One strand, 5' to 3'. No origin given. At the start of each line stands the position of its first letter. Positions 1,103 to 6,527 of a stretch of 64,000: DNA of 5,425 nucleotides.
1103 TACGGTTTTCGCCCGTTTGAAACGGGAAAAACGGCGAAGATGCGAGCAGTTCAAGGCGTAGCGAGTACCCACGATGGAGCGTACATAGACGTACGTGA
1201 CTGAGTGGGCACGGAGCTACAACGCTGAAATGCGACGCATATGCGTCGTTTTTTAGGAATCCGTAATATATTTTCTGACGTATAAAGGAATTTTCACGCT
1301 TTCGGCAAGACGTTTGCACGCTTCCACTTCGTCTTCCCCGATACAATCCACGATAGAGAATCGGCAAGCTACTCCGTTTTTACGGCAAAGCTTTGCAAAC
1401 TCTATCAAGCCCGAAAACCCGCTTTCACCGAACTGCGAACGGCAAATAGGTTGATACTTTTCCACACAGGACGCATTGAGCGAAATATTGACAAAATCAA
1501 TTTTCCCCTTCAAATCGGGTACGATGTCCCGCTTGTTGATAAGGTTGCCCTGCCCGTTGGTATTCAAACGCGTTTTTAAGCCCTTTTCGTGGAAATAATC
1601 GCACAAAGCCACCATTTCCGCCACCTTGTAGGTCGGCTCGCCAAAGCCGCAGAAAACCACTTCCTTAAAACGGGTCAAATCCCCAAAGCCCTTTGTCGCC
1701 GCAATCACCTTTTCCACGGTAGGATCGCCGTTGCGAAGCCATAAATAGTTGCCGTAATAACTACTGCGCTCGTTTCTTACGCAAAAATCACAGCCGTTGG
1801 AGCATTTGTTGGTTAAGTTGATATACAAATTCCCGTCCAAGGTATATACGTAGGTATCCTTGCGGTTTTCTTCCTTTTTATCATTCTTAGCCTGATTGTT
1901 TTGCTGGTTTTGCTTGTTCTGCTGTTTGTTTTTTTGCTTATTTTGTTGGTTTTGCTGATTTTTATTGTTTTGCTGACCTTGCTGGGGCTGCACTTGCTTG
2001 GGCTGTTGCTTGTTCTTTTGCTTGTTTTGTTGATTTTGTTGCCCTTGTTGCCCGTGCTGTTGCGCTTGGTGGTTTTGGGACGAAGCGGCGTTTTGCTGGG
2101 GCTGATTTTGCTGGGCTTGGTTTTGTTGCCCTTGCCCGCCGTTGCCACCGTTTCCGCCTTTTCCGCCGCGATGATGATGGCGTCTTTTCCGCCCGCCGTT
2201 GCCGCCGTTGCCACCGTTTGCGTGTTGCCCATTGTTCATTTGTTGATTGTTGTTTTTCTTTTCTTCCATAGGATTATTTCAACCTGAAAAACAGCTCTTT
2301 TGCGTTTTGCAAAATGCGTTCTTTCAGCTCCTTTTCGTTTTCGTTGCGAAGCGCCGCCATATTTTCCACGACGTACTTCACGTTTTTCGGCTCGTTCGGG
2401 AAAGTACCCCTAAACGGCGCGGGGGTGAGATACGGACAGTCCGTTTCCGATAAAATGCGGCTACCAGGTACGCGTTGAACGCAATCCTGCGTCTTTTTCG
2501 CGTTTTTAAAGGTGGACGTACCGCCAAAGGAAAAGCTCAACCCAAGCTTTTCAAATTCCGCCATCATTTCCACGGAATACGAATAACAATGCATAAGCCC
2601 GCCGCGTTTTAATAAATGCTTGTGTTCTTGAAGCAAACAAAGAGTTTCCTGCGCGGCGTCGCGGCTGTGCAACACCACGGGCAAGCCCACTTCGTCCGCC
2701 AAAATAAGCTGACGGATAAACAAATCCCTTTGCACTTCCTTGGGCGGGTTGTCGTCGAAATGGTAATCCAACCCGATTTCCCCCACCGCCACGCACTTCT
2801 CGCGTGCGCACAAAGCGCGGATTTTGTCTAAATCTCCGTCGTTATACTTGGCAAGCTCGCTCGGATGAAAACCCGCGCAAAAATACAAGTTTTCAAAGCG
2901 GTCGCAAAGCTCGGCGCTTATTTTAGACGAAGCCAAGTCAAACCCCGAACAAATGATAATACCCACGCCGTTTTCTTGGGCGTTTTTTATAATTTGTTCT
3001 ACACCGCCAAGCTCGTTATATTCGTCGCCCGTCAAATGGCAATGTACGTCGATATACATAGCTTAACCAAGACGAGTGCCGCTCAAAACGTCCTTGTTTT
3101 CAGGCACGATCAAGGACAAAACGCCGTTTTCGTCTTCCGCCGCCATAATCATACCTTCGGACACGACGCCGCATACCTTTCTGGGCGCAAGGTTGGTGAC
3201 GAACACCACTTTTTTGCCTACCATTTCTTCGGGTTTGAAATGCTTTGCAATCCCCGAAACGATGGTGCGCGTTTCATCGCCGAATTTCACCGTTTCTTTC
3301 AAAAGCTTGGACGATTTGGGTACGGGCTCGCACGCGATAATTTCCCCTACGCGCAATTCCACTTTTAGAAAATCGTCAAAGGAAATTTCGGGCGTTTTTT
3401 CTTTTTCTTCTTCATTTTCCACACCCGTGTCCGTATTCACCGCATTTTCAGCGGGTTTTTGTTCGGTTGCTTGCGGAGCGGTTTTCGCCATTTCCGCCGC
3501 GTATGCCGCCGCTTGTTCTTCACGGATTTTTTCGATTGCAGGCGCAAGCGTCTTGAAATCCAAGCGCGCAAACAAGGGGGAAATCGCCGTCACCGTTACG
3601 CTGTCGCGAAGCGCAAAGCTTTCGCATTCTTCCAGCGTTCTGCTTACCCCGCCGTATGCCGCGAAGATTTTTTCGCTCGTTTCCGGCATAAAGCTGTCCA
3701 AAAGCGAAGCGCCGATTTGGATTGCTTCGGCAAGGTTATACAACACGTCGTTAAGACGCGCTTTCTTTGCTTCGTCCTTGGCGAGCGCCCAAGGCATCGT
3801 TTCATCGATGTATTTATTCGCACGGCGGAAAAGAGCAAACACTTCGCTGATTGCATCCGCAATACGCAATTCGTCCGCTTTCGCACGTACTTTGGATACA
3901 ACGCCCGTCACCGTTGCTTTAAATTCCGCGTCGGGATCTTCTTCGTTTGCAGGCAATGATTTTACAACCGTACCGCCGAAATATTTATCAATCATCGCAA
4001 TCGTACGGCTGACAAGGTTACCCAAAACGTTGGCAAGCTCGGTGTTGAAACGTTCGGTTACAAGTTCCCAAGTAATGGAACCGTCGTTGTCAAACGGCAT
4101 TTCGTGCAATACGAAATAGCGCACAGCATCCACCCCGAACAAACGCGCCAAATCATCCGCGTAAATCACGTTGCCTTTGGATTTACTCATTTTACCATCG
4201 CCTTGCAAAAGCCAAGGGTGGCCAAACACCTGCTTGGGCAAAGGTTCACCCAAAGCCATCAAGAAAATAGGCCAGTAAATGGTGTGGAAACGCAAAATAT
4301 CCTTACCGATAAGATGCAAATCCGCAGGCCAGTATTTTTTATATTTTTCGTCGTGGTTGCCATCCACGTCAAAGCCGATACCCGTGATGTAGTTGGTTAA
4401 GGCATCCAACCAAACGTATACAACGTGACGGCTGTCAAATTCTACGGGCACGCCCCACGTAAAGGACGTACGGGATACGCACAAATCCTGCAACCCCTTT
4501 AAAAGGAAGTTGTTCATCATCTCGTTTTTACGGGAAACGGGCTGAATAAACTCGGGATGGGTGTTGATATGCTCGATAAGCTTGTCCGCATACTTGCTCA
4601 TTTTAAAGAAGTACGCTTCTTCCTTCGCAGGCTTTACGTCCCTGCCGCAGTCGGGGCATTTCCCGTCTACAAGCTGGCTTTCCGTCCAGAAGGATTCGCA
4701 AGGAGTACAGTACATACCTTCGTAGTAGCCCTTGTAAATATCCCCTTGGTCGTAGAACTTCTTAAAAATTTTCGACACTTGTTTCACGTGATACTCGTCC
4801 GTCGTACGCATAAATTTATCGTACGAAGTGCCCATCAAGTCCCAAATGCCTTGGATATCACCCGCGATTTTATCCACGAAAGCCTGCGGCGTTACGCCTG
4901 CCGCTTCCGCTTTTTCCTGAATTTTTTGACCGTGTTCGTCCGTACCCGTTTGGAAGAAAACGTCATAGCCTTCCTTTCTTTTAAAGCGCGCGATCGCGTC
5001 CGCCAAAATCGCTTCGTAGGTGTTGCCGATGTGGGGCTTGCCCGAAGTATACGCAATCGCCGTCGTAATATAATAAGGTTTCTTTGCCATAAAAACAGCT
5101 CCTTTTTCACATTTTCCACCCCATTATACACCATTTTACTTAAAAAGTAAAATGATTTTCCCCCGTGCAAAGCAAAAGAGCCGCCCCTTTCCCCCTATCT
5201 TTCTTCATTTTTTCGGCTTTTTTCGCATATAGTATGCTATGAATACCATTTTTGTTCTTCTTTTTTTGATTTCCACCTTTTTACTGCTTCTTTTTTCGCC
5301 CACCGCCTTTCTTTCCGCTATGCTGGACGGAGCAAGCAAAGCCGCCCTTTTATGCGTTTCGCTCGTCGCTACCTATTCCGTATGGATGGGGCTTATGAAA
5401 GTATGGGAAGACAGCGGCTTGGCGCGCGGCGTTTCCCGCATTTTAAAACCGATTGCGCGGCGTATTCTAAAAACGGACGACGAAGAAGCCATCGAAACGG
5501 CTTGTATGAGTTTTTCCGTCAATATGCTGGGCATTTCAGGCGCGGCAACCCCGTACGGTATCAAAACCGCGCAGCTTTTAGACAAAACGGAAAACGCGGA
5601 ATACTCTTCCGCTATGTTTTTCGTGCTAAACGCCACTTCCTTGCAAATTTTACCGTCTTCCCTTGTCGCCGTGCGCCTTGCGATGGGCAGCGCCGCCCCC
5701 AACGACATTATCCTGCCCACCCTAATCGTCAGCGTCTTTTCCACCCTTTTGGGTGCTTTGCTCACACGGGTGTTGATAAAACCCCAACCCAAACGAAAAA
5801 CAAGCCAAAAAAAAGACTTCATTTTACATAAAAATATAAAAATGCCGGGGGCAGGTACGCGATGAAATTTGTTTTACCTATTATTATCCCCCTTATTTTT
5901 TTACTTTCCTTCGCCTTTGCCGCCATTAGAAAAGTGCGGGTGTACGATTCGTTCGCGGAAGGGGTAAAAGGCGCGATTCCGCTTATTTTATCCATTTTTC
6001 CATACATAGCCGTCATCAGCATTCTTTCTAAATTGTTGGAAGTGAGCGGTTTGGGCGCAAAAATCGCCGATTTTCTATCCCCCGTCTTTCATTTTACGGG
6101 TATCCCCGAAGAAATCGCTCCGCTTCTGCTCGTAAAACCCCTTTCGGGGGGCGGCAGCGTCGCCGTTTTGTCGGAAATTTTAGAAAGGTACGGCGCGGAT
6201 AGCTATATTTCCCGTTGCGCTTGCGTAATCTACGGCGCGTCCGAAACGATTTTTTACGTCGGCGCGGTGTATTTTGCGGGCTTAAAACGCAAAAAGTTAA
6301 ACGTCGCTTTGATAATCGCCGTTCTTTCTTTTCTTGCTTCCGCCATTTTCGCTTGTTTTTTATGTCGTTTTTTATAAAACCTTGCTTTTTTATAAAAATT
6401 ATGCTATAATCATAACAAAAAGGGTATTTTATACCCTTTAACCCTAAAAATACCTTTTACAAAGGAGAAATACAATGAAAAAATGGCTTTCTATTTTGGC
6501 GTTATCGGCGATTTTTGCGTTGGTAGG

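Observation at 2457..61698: Dispersed, heavily over-represented 15-23 nt motif (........)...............: at least 23 copies in 64 kb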

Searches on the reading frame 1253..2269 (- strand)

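Call 25: search_protein_families(library=pfam, proteins=[window:1253-2269:-])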
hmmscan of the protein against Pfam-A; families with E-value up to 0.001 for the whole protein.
window:1253-2269:- (338 aa): 1 family
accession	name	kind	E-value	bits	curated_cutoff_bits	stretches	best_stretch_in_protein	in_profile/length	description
PF04055.27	Radical_SAM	-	1.8e-09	38.4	29.5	1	150-307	1-149/166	Radical SAM superfamily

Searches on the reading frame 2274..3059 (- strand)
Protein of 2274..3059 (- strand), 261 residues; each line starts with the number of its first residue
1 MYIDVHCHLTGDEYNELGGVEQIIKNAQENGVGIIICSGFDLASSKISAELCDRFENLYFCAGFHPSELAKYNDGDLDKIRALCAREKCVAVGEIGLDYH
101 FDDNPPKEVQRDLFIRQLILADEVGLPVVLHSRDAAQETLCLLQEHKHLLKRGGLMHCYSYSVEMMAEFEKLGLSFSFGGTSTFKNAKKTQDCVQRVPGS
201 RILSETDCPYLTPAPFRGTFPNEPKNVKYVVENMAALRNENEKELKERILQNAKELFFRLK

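Call 25: search_protein_families(library=pfam, proteins=[window:2274-3059:-])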
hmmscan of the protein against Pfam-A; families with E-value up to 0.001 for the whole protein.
window:2274-3059:- (261 aa): 1 family
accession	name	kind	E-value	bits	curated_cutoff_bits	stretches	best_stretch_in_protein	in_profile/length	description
PF01026.27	TatD_DNase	-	3.5e-77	259.7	27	1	3-257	1-252/253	TatD related DNase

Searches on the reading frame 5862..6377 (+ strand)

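Call 25: search_protein_families(library=pfam, proteins=[window:5862-6377:+])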
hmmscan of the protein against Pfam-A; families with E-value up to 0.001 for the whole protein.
window:5862-6377:+ (171 aa): 1 family
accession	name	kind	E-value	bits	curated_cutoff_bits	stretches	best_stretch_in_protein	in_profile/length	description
PF07670.19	Gate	-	4.4e-09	37.2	29.6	1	43-139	2-99/104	Nucleoside recognition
